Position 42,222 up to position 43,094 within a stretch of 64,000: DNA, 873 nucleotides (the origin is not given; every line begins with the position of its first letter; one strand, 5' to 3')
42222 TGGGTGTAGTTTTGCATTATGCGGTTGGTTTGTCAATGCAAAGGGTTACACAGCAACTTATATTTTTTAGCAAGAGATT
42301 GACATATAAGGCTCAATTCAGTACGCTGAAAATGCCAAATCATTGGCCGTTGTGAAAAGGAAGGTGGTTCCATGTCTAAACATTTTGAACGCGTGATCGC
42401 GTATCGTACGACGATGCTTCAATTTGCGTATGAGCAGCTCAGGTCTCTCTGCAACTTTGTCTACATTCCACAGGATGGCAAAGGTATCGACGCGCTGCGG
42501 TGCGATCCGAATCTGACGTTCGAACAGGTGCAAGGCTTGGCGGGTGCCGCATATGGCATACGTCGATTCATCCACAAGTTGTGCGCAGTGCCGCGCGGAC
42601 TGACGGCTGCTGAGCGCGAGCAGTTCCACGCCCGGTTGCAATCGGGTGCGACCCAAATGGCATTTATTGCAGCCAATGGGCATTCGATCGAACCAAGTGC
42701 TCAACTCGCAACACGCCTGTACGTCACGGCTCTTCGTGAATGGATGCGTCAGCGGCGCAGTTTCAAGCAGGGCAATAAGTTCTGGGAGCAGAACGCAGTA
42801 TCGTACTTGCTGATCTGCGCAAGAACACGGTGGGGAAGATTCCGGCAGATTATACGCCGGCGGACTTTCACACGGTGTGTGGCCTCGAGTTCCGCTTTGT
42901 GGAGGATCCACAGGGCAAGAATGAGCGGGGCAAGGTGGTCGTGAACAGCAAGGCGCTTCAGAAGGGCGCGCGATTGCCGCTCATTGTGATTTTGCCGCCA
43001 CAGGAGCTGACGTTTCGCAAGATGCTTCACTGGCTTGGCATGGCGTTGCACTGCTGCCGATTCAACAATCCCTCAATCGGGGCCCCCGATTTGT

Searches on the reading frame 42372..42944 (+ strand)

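Call 41: search_protein_families(library=pfam, proteins=[window:42372-42944:+], max_evalue=0.1)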
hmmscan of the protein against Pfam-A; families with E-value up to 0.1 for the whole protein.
window:42372-42944:+ (190 aa): 1 family
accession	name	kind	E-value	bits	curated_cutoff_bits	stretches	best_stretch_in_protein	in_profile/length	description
PF14392.11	zf-CCHC_4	-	0.039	14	27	0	13-28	20-35/49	Zinc knuckle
